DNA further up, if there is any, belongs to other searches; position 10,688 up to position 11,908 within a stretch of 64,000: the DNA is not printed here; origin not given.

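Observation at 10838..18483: Translationally coupled eight-gene lipid-tailoring operon (KAS, ACP, two FA-hydroxylase paralogues, desaturase, KASIII-heme-oxygenase-like fusion, two unknowns) with divergent ferredoxin: candidate pathway for an unusual modified lipid or hydrocarbon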

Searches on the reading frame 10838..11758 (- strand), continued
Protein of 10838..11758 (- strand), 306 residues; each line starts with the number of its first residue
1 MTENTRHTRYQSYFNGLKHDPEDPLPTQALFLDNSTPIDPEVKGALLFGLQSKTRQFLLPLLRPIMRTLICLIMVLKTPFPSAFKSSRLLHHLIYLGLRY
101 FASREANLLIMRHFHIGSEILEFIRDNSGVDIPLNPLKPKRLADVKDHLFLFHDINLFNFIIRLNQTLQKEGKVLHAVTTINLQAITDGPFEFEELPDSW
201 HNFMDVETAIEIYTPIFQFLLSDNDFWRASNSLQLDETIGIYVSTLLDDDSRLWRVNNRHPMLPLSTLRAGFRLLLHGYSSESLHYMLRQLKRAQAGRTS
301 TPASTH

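Call 16: find_related_loci(query=A1, collection=genome_contigs, flank=10000)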
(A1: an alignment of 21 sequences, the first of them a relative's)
Query A1 (306 aa) in genome_contigs; peptide patterns used: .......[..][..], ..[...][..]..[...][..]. (x = any residue, [..] = any of these).
599 stretches matched a pattern (row limit reached: there are more); 578 encode a relative of the query (tblastn E <= 1e-3); the best 80 are kept; 80 distinct loci.
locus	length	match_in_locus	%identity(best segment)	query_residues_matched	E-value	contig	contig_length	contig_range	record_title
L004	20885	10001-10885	57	4-297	2e-109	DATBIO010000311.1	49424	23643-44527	MAG TPA_asm: Vicinamibacteria bacterium isolate SMAG_U3896 k141_3090035, whole genome shotgun sequence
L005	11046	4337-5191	56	10-293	4e-103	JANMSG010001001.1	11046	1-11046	MAG: Acidobacteriota bacterium isolate SOY_29_metabat_494 SOY_29_k141_3045382, whole genome shotgun sequence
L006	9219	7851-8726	54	2-292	4e-103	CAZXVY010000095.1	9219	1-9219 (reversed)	MAG TPA_asm: uncultured Terriglobales bacterium isolate SRP119689_co1_251 genome assembly, contig: NODE_11721_length_921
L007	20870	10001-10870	56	13-301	2e-102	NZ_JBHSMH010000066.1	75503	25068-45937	Cohnella suwonensis strain KACC 13347 velvet_auto_105_66, whole genome shotgun sequence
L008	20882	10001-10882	52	13-305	3e-102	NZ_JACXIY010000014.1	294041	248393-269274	Paenibacillus arenilitoris strain IB182493 Contig_14, whole genome shotgun sequence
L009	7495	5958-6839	55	9-301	6e-102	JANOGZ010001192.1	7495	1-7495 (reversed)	MAG: Pyrinomonadaceae bacterium isolate SOY_64_concoct_390 SOY_64_k141_4048452, whole genome shotgun sequence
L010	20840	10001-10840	56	14-292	5e-102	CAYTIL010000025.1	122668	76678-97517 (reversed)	MAG TPA_asm: uncultured Acidobacteriaceae bacterium isolate binchicken_co165_379 genome assembly, contig: k141_441415, w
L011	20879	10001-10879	54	12-303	5e-101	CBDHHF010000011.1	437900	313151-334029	MAG: Rhodothermales bacterium isolate 0fb6ef2c-814e-496a-9ced-0506dc7cabad genome assembly, contig: contig_11, whole gen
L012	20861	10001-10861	54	11-296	5e-100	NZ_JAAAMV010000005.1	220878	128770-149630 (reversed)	Paenibacillus glycinis strain T1 contig5, whole genome shotgun sequence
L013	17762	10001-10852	54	15-297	4e-100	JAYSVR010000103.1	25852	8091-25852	MAG: Acidobacteriota bacterium isolate GFS_12827 GFS_12827_102, whole genome shotgun sequence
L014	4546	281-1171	53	7-304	2e-100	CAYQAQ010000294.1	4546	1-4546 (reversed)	MAG TPA_asm: uncultured candidatus Brocadiaceae bacterium isolate SRP072547_co1_333 genome assembly, contig: NODE_44555_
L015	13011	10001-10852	54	10-293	3e-100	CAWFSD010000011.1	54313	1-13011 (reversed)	MAG: uncultured Planctomycetota bacterium isolate MFD04580.bin.2.58 genome assembly, contig: contig_32122, whole genome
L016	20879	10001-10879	53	9-300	8e-100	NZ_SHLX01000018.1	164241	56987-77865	Paenibacillus cymbidii strain R196 Scaffold18_1, whole genome shotgun sequence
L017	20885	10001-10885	52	13-306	1e-99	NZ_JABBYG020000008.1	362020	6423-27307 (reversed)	Paenibacillus sp. PL91 NODE_8, whole genome shotgun sequence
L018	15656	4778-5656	53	14-303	8e-100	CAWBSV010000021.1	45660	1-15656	MAG: uncultured Acidobacteriaceae bacterium isolate MFD04540.bin.1.136 genome assembly, contig: contig_28083, whole geno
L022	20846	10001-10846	53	20-303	1e-98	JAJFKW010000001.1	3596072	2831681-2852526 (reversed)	MAG: Woeseia sp. isolate OFTM247 OFTM247_0, whole genome shotgun sequence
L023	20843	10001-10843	55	20-297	9e-99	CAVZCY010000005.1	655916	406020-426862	MAG: uncultured Acidobacteriaceae bacterium isolate MFD09286.bin.1.158 genome assembly, contig: contig_24952, whole geno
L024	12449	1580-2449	57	14-301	1e-98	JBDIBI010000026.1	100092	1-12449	MAG: Blastocatellia bacterium isolate AS-MICRO-OLR.206 NODE_509_length_100092_cov_35.923918, whole genome shotgun sequen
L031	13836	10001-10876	52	9-299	8e-98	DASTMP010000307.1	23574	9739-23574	MAG TPA_asm: Blastocatellia bacterium isolate SMAG_U3747 k141_1734411, whole genome shotgun sequence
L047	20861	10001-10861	53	9-295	1e-96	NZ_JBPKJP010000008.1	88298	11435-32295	Lysobacter sp. 1R34A ctg00008, whole genome shotgun sequence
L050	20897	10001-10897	53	6-300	3e-96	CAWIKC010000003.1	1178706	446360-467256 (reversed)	MAG: Bryobacterales bacterium isolate MFD09286.bin.1.102 genome assembly, contig: contig_28990, whole genome shotgun seq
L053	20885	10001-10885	52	2-293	2e-96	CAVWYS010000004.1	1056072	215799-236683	MAG: uncultured Acidobacteriaceae bacterium isolate MFD09286.bin.1.62 genome assembly, contig: contig_30691, whole genom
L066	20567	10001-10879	51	9-302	1e-95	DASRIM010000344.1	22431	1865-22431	MAG TPA_asm: Pyrinomonadaceae bacterium isolate SMAG_U10110 k141_3003194, whole genome shotgun sequence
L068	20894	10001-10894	50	5-302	1e-95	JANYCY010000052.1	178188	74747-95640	MAG: Janthinobacterium sp. isolate 336R_metabinner_3 336R_k141_2309456, whole genome shotgun sequence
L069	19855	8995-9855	51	17-303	1e-95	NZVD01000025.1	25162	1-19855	MAG: Rhodopirellula sp. isolate NAT69 MHASMcontig_328043, whole genome shotgun sequence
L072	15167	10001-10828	52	17-292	3e-95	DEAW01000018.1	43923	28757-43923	MAG TPA_asm: Planctomycetaceae bacterium UBA2972 UBA2972_contig_6131, whole genome shotgun sequence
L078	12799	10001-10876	51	6-297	5e-95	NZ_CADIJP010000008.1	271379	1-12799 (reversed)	Achromobacter mucicolens strain LMG 26685 isolate LMG 26685, whole genome shotgun sequence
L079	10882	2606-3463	51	15-300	8e-95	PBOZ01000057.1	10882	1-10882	MAG: Rickettsiales bacterium isolate RS378 TaraRedSea_contig_44135, whole genome shotgun sequence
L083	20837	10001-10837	53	19-297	2e-94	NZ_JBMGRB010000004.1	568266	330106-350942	Achromobacter marplatensis strain BZR 926 NODE_4_length_568266_cov_138.822513, whole genome shotgun sequence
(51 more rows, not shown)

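Call 25: predict_structure(alignment_id=A1)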
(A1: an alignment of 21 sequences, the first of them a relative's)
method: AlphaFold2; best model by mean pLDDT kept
length: 306 residues; sequences in the alignment: 21
mean_pLDDT: 85.0   pTM: 0.85
mean pLDDT of the five models: 85.0, 84.1, 83.6, 82.7, 80.4
residues with pLDDT >= 90: 139; 70-90: 133; 50-70: 22; < 50: 12
segments of 3 or more residues with pLDDT < 50: 260-267, 304-306
pLDDT, mean of each block of 10 residues (from residue 1): 66 92 91 87 91 89 88 85 79 93 94 94 95 90 89 89 95 92 93 90 92 84 79 80 91 61 49 79 91 85 48
secondary structure, 60 per line:
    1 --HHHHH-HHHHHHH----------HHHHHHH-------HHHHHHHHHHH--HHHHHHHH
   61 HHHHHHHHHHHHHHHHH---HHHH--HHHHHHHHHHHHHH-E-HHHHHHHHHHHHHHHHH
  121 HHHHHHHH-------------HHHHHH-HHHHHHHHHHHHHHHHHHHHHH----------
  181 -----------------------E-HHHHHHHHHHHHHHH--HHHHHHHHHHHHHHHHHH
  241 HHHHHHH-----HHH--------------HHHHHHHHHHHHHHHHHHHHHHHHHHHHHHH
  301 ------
elements in order: H3-7 H9-15 H26-32 H40-50 H53-77 H81-84 H87-100 H104-128 H142-147 H149-170 H206-220 H223-247 H270-300

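Call 27: search_solved_structures(query=A1, max_evalue=1)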
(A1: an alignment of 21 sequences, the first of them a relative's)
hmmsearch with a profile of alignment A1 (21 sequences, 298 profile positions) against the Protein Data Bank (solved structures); distinct sequences matched with E-value up to 1: 0.

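Call 36: search_protein_families(library=pfam, proteins=[L009:5111-5923:+, L018:3802-4737:+, L023:9008-9943:+, L053:9182-9997:+, L066:9152-9979:+, L005:2929-4266:+, L005:2345-2836:+, L024:721-1557:+, L050:9146-9919:+, L022:10979-12367:+], max_evalue=0.001)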
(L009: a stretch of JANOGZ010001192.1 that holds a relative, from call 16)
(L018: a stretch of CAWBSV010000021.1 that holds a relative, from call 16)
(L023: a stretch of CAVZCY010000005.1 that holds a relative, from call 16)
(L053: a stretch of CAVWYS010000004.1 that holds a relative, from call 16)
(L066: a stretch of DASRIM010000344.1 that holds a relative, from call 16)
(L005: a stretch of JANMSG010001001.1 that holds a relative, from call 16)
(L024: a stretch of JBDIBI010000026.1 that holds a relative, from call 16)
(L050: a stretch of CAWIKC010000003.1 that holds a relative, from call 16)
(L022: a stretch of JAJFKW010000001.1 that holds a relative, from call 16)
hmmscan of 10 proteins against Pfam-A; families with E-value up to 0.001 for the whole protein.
L009:5111-5923:+ (270 aa): 1 family
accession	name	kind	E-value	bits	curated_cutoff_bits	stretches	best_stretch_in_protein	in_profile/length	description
PF00487.30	FA_desaturase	-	5.1e-19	69.5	29.7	1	7-228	7-227/253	Fatty acid desaturase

L018:3802-4737:+ (311 aa): 1 family
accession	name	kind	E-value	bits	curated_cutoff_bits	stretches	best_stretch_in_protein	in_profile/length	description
PF00487.30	FA_desaturase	-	3.8e-16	60.1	29.7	1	50-278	7-229/253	Fatty acid desaturase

L023:9008-9943:+ (311 aa): 1 family
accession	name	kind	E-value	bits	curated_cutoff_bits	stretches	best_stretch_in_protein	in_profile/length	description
PF00487.30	FA_desaturase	-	2.2e-17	64.1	29.7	1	48-269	4-225/253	Fatty acid desaturase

L053:9182-9997:+ (271 aa): 1 family
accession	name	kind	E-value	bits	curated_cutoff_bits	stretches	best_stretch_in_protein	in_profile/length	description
PF00487.30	FA_desaturase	-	1.9e-18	67.6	29.7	1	9-230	5-225/253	Fatty acid desaturase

L066:9152-9979:+ (275 aa): 1 family
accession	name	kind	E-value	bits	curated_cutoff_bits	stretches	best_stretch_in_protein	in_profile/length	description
PF00487.30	FA_desaturase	-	3.4e-19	70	29.7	1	10-233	5-226/253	Fatty acid desaturase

L005:2929-4266:+ (445 aa): 0 families

L005:2345-2836:+ (163 aa): 5 families
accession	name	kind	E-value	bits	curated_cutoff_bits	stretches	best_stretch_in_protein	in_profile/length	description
PF00583.31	Acetyltransf_1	-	1.1e-19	71.2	20.7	1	43-149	11-116/116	Acetyltransferase (GNAT) family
PF13508.13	Acetyltransf_7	-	1.2e-12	48.4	27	1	64-150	4-83/84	Acetyltransferase (GNAT) domain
PF13673.13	Acetyltransf_10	-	7e-12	45.9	23.6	1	42-154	11-112/128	Acetyltransferase (GNAT) domain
PF13302.13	Acetyltransf_3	-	7e-06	27.2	25.4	1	18-150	4-138/138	Acetyltransferase (GNAT) domain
PF13420.13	Acetyltransf_4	-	0.00042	20.8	24.3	1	21-150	4-135/155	Acetyltransferase (GNAT) domain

L024:721-1557:+ (278 aa): 1 family
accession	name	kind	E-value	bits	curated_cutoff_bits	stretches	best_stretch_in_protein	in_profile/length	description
PF00487.30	FA_desaturase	-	2.8e-16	60.5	29.7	1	9-230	7-225/253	Fatty acid desaturase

L050:9146-9919:+ (257 aa): 0 families

L022:10979-12367:+ (462 aa): 3 families
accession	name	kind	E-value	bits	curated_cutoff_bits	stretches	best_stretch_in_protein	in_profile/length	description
PF04116.19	FA_hydroxylase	-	3.7e-24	86.1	31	1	111-241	2-132/132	Fatty acid hydroxylase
PF14378.12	PAP2_3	-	3.7e-11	43.6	27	1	305-446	32-189/190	PAP2 superfamily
PF01569.27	PAP2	-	5.5e-08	33.1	27.2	1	384-454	49-127/130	PAP2 superfamily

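Call 91: search_protein_families(library=pfam, proteins=[L047:11022-12407:+, L083:11046-12329:+, L078:11019-12311:+, L068:11289-12614:+, L011:10974-12368:+, L031:10942-12258:+, L069:9877-10437:+, L072:10879-11439:+, L079:3497-4072:+], max_evalue=0.001)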
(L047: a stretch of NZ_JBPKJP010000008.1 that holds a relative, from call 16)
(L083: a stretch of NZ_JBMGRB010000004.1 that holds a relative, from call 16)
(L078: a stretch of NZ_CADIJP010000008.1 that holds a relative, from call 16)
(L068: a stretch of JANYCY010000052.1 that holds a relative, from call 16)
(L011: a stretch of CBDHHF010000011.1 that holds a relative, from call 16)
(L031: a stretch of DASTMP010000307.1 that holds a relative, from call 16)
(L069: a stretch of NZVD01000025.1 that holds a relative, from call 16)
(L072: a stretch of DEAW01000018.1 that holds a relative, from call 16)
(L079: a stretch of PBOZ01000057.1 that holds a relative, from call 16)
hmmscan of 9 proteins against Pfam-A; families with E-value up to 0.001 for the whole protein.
L047:11022-12407:+ (461 aa): 1 family
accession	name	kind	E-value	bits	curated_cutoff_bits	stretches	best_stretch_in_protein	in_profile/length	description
PF15607.11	Ntox44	-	2.3e-14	54.1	24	1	380-452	40-103/104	Bacterial toxin 44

L083:11046-12329:+ (427 aa): 1 family
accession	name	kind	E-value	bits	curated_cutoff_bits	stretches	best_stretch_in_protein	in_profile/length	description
PF07399.17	Na_H_antiport_3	-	2.6e-175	583.8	25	1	5-425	2-418/419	Putative Na+/H+ antiporter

L078:11019-12311:+ (430 aa): 1 family
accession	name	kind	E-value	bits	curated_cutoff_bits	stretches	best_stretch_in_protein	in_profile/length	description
PF07399.17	Na_H_antiport_3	-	3.6e-175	583.3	25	1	8-428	2-418/419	Putative Na+/H+ antiporter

L068:11289-12614:+ (441 aa): 4 families
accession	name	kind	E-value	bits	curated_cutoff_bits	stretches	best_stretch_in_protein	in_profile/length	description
PF01551.29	Peptidase_M23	-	3.8e-32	110.8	28.7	1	302-399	2-96/96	Peptidase family M23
PF22310.2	NMB0315_dom_I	-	1.8e-10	41.4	27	1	77-145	3-71/83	NMB0315-like, domain I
PF19425.4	Csd3_N2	-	3.2e-10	40.4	27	1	169-290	6-121/122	Csd3 second domain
PF04225.17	LysM_OapA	-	7.8e-06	26.4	22.3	1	77-155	2-79/85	Opacity-associated protein A LysM-like domain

L011:10974-12368:+ (464 aa): 4 families
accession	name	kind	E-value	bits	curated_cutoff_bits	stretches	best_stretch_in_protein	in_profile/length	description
PF19051.5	GFO_IDH_MocA_C2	-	7.4e-17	62.1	23.3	2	217-282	47-113/254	Oxidoreductase family, C-terminal alpha/beta domain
PF01408.29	GFO_IDH_MocA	-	1.2e-14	55.4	24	1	48-173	3-120/120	Oxidoreductase family, NAD-binding Rossmann fold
PF22725.1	GFO_IDH_MocA_C3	-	1.1e-09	38.7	27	1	237-344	30-123/124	GFO/IDH/MocA C-terminal domain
PF02894.22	GFO_IDH_MocA_C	-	8.4e-05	22.9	22.9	1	234-345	21-128/218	Oxidoreductase family, C-terminal alpha/beta domain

L031:10942-12258:+ (438 aa): 1 family
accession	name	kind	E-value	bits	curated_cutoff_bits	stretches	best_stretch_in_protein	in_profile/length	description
PF13676.11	TIR_2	-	1.2e-11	45.6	28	1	21-109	1-77/122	TIR domain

L069:9877-10437:+ (186 aa): 0 families

L072:10879-11439:+ (186 aa): 0 families

L079:3497-4072:+ (191 aa): 0 families

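Call 94: search_protein_representatives(alignment_id=A1)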
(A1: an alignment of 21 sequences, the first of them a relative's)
Query: 21 sequences, 298 profile positions. Proteins with E-value up to 0.001 (for the whole library): 440; up to 1e-10: 301; up to 1e-30: 102. The best 150 are listed.
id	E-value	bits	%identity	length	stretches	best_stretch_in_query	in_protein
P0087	4.8e-145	498.8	-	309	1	3-291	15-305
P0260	8.3e-119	412.7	-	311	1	7-294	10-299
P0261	3.3e-106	371.3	-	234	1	64-293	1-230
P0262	1.1e-96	340.0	-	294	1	10-291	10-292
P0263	2.8e-96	338.7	-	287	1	11-291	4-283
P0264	4.4e-87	308.5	-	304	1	7-291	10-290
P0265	5.1e-86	305.0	-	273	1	63-245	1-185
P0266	1.4e-81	290.4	-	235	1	73-248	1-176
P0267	1.7e-81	290.2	-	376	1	4-220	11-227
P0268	2.0e-80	286.7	-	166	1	127-288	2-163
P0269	1.5e-76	274.0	-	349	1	5-212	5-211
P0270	4.2e-75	269.2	-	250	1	57-250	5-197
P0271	3.7e-68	246.4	-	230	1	7-169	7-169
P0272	1.8e-66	240.9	-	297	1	13-295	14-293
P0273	3.6e-65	236.6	-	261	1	6-202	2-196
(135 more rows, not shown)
